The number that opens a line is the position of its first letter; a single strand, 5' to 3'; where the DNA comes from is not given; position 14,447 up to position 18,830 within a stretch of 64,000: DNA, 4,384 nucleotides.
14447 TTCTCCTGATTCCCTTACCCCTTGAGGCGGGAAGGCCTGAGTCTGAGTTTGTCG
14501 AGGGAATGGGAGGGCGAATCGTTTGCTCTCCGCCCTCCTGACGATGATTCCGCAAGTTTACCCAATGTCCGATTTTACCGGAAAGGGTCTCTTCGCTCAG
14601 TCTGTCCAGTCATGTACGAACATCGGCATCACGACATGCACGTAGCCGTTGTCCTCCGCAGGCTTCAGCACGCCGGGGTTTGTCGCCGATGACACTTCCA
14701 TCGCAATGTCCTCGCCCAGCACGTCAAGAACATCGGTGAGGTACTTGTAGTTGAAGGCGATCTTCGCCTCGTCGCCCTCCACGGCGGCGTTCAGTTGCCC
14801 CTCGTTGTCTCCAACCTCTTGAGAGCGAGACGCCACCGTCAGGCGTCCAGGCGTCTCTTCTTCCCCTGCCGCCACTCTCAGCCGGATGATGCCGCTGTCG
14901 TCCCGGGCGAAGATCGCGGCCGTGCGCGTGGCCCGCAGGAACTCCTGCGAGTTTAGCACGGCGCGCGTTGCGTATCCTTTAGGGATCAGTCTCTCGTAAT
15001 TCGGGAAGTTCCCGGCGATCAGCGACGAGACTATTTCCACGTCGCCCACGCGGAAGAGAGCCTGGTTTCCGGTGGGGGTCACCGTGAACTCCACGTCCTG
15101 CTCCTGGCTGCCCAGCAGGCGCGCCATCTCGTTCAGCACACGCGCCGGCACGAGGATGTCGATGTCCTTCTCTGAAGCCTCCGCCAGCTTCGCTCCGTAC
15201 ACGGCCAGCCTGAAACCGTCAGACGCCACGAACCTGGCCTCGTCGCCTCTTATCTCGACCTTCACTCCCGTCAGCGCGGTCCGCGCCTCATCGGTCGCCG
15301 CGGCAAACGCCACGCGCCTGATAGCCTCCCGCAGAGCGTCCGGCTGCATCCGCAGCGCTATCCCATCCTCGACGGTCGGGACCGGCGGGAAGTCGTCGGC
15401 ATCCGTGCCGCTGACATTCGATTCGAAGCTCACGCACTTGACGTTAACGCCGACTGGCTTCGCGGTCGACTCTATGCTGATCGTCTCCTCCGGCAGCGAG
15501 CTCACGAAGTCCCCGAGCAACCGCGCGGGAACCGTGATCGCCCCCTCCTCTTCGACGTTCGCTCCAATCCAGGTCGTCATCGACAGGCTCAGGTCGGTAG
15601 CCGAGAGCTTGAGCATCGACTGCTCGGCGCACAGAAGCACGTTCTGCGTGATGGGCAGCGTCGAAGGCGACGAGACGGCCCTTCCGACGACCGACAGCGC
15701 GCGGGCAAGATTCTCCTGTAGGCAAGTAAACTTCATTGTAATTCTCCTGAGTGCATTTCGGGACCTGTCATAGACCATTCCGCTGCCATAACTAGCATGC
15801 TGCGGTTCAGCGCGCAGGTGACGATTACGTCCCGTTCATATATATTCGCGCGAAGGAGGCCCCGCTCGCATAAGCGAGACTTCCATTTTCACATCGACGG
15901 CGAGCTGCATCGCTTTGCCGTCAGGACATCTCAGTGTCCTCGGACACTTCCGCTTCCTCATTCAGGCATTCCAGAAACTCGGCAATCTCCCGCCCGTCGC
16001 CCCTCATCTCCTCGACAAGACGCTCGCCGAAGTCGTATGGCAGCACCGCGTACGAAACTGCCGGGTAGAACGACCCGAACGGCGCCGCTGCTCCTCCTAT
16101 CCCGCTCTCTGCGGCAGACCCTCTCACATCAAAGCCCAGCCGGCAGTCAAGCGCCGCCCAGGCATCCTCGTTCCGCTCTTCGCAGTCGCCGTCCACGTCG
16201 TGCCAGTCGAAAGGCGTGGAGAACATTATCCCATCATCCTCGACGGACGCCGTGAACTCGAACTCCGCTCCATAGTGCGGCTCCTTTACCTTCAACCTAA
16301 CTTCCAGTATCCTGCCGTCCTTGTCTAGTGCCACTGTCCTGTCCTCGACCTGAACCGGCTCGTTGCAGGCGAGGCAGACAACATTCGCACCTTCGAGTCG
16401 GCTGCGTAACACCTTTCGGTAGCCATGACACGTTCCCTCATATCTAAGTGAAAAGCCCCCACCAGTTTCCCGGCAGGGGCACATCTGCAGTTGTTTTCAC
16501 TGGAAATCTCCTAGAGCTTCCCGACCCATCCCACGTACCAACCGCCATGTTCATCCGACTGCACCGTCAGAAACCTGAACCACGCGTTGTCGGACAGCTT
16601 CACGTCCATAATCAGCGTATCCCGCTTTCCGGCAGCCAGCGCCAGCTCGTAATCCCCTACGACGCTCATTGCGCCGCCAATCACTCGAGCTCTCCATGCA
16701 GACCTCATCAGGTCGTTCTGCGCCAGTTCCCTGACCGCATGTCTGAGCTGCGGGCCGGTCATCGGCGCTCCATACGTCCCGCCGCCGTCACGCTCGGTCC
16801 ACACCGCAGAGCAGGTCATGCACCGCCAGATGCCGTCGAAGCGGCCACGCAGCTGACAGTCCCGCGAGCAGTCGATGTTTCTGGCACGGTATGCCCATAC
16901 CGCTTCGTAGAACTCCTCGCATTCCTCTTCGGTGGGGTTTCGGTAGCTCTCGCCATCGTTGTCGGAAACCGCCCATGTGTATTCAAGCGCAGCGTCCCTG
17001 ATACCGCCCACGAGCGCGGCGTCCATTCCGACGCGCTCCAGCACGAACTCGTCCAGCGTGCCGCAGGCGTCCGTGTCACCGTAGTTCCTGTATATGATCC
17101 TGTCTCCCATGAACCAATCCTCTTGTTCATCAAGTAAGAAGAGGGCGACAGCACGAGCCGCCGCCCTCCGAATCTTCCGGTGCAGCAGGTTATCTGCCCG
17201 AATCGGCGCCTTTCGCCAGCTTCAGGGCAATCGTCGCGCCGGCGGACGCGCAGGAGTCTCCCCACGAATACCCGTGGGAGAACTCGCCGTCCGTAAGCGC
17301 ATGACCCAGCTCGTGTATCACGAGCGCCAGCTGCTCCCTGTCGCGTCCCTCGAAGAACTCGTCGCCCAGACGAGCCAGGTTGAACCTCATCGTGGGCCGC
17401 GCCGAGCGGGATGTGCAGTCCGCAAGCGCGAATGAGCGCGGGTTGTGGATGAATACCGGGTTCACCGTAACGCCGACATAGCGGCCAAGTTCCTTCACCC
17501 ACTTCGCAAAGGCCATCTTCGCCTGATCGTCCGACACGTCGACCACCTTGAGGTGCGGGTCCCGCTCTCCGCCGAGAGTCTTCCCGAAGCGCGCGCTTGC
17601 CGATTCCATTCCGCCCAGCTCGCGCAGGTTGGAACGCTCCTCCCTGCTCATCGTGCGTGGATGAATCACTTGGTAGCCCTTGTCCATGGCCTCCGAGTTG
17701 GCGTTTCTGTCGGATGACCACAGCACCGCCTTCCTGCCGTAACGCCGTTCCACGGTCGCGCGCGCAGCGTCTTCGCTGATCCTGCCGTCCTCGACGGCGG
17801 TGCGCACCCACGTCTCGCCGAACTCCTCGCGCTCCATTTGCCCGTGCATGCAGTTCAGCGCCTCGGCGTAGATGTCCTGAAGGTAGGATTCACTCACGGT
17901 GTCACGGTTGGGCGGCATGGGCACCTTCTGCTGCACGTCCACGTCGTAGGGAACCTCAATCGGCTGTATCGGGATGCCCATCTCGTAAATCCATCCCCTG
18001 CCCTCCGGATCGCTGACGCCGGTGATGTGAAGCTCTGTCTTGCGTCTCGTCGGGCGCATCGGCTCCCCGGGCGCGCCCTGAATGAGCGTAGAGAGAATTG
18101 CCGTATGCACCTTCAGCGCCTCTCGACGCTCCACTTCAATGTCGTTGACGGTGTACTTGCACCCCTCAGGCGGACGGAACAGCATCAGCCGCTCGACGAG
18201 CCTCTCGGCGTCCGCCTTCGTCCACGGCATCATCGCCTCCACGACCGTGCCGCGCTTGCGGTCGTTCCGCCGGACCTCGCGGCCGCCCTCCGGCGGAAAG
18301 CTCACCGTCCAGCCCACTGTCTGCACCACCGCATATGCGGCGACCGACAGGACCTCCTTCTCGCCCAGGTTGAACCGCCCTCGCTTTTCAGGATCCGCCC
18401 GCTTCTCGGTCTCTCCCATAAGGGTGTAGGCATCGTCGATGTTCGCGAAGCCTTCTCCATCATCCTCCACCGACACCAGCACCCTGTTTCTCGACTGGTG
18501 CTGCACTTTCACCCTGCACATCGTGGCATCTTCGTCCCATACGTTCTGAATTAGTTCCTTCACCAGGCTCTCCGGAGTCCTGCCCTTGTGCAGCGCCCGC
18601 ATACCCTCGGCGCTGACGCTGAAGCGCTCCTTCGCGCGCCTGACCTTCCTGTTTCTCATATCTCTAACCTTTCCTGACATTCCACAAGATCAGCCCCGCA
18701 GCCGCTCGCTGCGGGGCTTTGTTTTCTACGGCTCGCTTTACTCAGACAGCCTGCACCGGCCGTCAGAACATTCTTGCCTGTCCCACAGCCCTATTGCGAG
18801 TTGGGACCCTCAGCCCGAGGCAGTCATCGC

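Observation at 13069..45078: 32-kb unidirectional block mixing host-type replisome genes with mobile-element recombination and anti-restriction genes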

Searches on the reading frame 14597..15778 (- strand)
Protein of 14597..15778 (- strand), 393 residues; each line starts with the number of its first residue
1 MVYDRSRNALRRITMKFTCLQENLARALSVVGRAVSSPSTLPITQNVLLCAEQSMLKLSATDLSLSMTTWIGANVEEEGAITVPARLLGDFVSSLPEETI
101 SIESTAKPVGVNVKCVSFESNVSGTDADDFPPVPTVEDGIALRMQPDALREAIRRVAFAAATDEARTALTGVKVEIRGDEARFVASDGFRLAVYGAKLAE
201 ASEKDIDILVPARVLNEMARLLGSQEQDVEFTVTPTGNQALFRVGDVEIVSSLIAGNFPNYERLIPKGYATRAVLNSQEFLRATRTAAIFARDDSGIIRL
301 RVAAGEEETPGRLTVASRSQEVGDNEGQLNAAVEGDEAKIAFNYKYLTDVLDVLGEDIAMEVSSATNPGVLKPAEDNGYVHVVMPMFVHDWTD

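Call 8: search_protein_families(library=pfam, proteins=[window:14597-15778:-], max_evalue=0.01)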
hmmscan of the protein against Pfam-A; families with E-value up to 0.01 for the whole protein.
window:14597-15778:- (393 aa): 3 families
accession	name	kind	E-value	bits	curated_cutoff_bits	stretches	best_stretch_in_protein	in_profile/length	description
PF02767.21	DNA_pol3_beta_2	-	2.2e-32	112.2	27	1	145-260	3-116/116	DNA polymerase III beta subunit, central domain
PF00712.24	DNA_pol3_beta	-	2.2e-25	89.6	24.4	2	15-133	1-119/120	DNA polymerase III beta subunit, N-terminal domain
PF02768.20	DNA_pol3_beta_3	-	3.2e-21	75.8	27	1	263-386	2-120/121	DNA polymerase III beta subunit, C-terminal domain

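Call 13: find_encoding_contigs(protein=window:14597-15778:-, flank=10000, max_places=6)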
Protein window:14597-15778:- (393 aa): no gene with exactly this product is on record in the collection.

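Call 14: find_homologous_proteins(query=window:14597-15778:-)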
Query window:14597-15778:- (393 aa): 7873 proteins with E <= 0.001 among 8000 candidates; the best 120 are listed.
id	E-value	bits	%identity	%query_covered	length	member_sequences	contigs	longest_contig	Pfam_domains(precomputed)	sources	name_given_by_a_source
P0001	4.9e-223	758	92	96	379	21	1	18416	PF00712.25,PF02768.21,PF02767.22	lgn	-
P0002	2.9e-179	614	75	96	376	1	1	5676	PF00712.25,PF02768.21,PF02767.22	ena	-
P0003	2.4e-177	608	74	96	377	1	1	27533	PF00712.25,PF02768.21,PF02767.22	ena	-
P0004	1.4e-176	605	74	96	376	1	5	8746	PF00712.25,PF02768.21,PF02767.22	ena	-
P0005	9.4e-176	603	73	96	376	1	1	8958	PF00712.25,PF02768.21,PF02767.22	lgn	-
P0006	1.2e-175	602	72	96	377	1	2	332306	PF00712.25,PF02768.21,PF02767.22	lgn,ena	-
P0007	1.7e-175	602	72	96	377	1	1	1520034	PF00712.25,PF02768.21,PF02767.22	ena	-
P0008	2.6e-175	601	73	96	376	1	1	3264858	PF00712.25,PF02768.21,PF02767.22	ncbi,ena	-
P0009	3.7e-175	601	72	96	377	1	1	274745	PF00712.25,PF02768.21,PF02767.22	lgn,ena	-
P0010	5.1e-175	600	72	96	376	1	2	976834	PF00712.25,PF02768.21,PF02767.22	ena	-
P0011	5.6e-175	600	73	96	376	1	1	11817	PF00712.25,PF02768.21,PF02767.22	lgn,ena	-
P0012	6.8e-175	600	72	96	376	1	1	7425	PF00712.25,PF02768.21,PF02767.22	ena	-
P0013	8.1e-175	599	72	96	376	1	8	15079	PF00712.25,PF02768.21,PF02767.22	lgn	-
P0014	8.2e-175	599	72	96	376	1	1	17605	PF00712.25,PF02768.21,PF02767.22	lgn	-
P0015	8.7e-175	599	73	96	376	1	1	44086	PF00712.25,PF02768.21,PF02767.22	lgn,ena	-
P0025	5.2e-174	597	72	96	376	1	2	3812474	PF00712.25,PF02768.21,PF02767.22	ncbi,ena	-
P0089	4.3e-161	554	66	96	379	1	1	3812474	PF00712.25,PF02768.21,PF02767.22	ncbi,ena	-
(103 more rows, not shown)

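Call 15: find_encoding_contigs(protein=P0001, flank=10000, max_places=3)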
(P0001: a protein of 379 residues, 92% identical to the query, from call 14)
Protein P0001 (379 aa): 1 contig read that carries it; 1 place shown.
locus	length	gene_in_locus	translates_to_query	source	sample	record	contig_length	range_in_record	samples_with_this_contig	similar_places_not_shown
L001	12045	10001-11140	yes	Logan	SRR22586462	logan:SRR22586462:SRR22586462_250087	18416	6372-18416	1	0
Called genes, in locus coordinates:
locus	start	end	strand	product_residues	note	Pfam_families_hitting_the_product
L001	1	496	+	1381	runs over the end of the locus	PF19587:DUF6094, PF00271:Helicase_C (faint)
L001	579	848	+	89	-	-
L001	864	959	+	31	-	-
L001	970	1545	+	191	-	PF04002:RadC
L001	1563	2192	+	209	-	PF12637:TSCPD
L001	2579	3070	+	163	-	-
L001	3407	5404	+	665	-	PF01653:DNA_ligase_aden, PF03120:OB_DNA_ligase, PF03119:DNA_ligase_ZBD, PF14520:HHH_5 (faint), PF12826:HHH_2, PF00533:BRCT, PF12738:PTCB-BRCT (weak)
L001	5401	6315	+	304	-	PF01507:PAPS_reduct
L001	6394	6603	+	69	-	-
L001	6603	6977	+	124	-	-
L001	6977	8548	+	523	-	PF02518:HATPase_c (weak), PF13589:HATPase_c_3 (weak)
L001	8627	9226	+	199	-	-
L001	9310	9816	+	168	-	-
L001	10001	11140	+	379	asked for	PF00712:DNA_pol3_beta, PF02767:DNA_pol3_beta_2, PF02768:DNA_pol3_beta_3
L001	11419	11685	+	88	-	-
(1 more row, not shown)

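Call 16: find_encoding_contigs(protein=P0089, flank=10000, max_places=3)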
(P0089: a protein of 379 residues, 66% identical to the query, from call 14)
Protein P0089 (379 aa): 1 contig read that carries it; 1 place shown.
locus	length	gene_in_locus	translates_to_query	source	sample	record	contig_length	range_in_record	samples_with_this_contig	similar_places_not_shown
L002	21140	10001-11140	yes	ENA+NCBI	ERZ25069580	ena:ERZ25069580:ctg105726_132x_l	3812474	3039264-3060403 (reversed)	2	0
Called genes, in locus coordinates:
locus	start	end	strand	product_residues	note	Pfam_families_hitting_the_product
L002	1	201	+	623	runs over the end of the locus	PF02195:ParB_N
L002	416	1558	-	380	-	PF13784:Fic_N, PF02661:Fic, PF12802:MarR_2 (weak)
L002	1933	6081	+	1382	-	PF19587:DUF6094, PF00271:Helicase_C (faint)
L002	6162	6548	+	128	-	-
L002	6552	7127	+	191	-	PF04002:RadC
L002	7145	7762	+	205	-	PF12637:TSCPD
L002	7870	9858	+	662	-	PF01653:DNA_ligase_aden, PF03120:OB_DNA_ligase, PF03119:DNA_ligase_ZBD (weak), PF14520:HHH_5, PF12826:HHH_2, PF00533:BRCT, PF12738:PTCB-BRCT (weak)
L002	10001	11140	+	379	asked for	PF00712:DNA_pol3_beta, PF02767:DNA_pol3_beta_2, PF02768:DNA_pol3_beta_3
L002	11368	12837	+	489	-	-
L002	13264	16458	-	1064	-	PF04313:HSDR_N, PF04851:ResIII, PF18766:SWI2_SNF2, PF22679:T1R_D3-like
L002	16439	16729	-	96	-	PF04365:BrnT_toxin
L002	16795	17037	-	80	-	PF04255:DUF433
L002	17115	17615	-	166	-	PF14367:DUF4411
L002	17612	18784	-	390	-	PF06114:Peptidase_M78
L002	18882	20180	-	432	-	PF01420:Methylase_S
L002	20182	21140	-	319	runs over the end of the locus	PF07693:KAP_NTPase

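Call 17: find_encoding_contigs(protein=P0025, flank=10000, max_places=3)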
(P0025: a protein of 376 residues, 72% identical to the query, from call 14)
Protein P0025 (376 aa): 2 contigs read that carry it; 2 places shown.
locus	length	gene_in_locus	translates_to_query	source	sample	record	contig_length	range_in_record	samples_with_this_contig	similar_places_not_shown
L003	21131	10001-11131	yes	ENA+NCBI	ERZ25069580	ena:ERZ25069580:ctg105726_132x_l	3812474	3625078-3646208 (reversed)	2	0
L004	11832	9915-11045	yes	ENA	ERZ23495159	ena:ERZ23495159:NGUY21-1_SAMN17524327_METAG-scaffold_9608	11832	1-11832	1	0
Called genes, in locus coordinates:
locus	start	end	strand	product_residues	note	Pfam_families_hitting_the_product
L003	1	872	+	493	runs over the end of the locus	PF00496:SBP_bac_5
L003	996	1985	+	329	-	PF19300:BPD_transp_1_N, PF00528:BPD_transp_1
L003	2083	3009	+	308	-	PF00528:BPD_transp_1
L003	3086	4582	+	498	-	PF00884:Sulfatase, PF01663:Phosphodiest, PF16347:SGSH_C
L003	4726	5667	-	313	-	PF12849:PBP_like_2, PF12727:PBP_like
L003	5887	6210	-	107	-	-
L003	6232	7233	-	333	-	PF00296:Bac_luciferase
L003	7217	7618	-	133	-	PF01042:Ribonuc_L-PSP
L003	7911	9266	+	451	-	PF16952:Gln-synt_N_2, PF00120:Gln-synt_C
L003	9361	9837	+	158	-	PF13473:Cupredoxin_1, PF00127:Copper-bind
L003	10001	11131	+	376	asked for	PF00712:DNA_pol3_beta, PF02767:DNA_pol3_beta_2, PF02768:DNA_pol3_beta_3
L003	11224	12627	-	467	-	PF02515:CoA_transf_3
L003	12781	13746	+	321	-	PF00583:Acetyltransf_1, PF13673:Acetyltransf_10 (weak), PF13508:Acetyltransf_7 (weak), PF24553:Rv0428c_C (faint), PF08445:FR47 (faint), PF13527:Acetyltransf_9 (weak)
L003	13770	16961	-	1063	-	PF02012:BNR (faint), PF13088:BNR_2 (faint), PF15902:Sortilin-Vps10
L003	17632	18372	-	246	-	PF00005:ABC_tran, PF02463:SMC_N (weak), PF13304:AAA_21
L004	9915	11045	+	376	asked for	PF00712:DNA_pol3_beta, PF02767:DNA_pol3_beta_2, PF02768:DNA_pol3_beta_3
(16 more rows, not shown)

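Call 31: search_protein_families(library=pfam, proteins=[L002:11368-12837:+], max_evalue=0.05)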
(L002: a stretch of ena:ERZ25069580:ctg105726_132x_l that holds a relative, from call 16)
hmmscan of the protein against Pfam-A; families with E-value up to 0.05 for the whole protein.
L002:11368-12837:+ (489 aa): 2 families
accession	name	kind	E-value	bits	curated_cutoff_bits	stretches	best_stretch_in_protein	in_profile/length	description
PF02518.31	HATPase_c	-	0.00034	21.5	26.4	1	27-146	4-108/111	Histidine kinase-, DNA gyrase B-, and HSP90-like ATPase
PF13589.12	HATPase_c_3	-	0.00081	19.9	25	1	29-117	3-94/137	Histidine kinase-, DNA gyrase B-, and HSP90-like ATPase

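Call 79: search_protein_families(library=ncbifam, proteins=[window:14597-15736:-], max_evalue=0.001)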
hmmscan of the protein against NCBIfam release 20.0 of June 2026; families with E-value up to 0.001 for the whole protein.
window:14597-15736:- (379 aa): 3 families
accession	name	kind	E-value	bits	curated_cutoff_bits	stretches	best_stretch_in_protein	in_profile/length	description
TIGR00663.1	dnan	equivalog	7.2e-86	288.4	137.65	1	1-372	1-365/367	DNA polymerase III subunit beta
NF004184.0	PRK05643.3-2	equivalog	3.6e-35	121.6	443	1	6-373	6-374/375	DNA polymerase III subunit beta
NF011508.0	PRK14946.1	equivalog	3.8e-19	69.1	513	1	1-352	1-344/366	DNA polymerase III subunit beta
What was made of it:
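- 14597..15736 (-): Second, element-borne dnaN (sliding clamp). True start is 14 codons inside the ORF, giving 379 aa. All three Pfam clamp domains and TIGR00663 at 288 bits against a 138-bit cut-off (calls 8, 79).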

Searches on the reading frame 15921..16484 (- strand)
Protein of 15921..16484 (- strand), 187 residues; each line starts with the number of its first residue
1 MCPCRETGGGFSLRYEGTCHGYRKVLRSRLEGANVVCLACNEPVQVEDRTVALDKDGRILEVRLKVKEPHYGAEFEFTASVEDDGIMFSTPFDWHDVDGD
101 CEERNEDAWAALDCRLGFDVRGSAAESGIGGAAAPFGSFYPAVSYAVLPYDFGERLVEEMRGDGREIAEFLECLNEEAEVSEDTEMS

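Call 8: search_protein_families(library=pfam, proteins=[window:15921-16484:-], max_evalue=0.01)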
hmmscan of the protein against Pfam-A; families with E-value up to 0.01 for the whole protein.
window:15921-16484:- (187 aa): 0 families

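Call 19: search_protein_families(library=phrogs, proteins=[window:15921-16484:-], max_evalue=0.01)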
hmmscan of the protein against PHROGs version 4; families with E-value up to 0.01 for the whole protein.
window:15921-16484:- (187 aa): 1 family
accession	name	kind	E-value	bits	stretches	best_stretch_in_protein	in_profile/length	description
phrog_10738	-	unknown function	0.0025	19.3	1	71-112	25-65/87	-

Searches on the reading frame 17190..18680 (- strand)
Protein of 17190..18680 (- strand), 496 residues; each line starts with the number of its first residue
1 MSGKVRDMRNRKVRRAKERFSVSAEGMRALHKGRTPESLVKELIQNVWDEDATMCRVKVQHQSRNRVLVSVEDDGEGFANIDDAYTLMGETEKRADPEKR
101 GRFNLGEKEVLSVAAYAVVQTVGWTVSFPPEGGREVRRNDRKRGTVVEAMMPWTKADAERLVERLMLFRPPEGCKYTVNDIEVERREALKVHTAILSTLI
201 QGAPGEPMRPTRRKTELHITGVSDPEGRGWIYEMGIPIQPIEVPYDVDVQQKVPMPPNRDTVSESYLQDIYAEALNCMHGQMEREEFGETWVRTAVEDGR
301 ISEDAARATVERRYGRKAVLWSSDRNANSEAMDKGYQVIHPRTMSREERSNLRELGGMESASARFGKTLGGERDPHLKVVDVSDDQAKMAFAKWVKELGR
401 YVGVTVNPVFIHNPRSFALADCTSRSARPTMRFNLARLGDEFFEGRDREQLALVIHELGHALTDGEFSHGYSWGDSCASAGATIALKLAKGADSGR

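Call 8: search_protein_families(library=pfam, proteins=[window:17190-18680:-], max_evalue=0.01)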
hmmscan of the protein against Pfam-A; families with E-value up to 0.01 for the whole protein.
window:17190-18680:- (496 aa): 2 families
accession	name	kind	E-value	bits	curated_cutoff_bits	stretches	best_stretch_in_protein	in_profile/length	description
PF13589.12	HATPase_c_3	-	1.4e-07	32.1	25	1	36-108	3-78/137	Histidine kinase-, DNA gyrase B-, and HSP90-like ATPase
PF02518.31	HATPase_c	-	6.5e-05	23.8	26.4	1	37-152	7-108/111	Histidine kinase-, DNA gyrase B-, and HSP90-like ATPase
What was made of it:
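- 17190..18680 (-): GHKL-type ATPase of unknown role. Pfam HATPase_c_3 at 32 bits (call 8).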

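Call 61: search_solved_structures(query=window:17190-18680:-, max_evalue=1)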
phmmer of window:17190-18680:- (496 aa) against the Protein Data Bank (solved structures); distinct sequences matched with E-value up to 1: 3.
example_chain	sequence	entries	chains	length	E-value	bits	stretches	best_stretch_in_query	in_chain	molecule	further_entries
9n2k_A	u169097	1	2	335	0.052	15.4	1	34-85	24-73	DNA mismatch repair protein MutL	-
5x9y_C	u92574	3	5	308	0.36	12.7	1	35-99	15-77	DNA mismatch repair protein MutL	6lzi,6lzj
6lzk_A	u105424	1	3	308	0.36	12.7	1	35-99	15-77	DNA mismatch repair protein MutL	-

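Call 76: search_protein_families(library=padloc, proteins=[window:17190-18680:-], max_evalue=0.01)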
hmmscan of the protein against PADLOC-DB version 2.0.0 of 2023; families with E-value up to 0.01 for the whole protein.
window:17190-18680:- (496 aa): 1 family
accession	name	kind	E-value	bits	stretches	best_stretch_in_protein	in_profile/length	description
PDLC03968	TmtA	-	0.00021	17.1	1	39-114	78-151/1486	-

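Call 79: search_protein_families(library=ncbifam, proteins=[window:17190-18680:-], max_evalue=0.001)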
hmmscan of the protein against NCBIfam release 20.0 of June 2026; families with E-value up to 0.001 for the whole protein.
window:17190-18680:- (496 aa): 2 families
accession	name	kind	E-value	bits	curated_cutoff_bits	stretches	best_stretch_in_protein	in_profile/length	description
NF047352.1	P_loop_sacsin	domain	1.8e-05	25.1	50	1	39-115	3-75/80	sacsin N-terminal ATP-binding-like domain-containing protein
TIGR00585.2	mutl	equivalog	0.00015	20.8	180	1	36-82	21-65/555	DNA mismatch repair endonuclease MutL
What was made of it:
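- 17190..18680 (-): Only weak MutL-like N-terminal matches (calls 61, 79).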
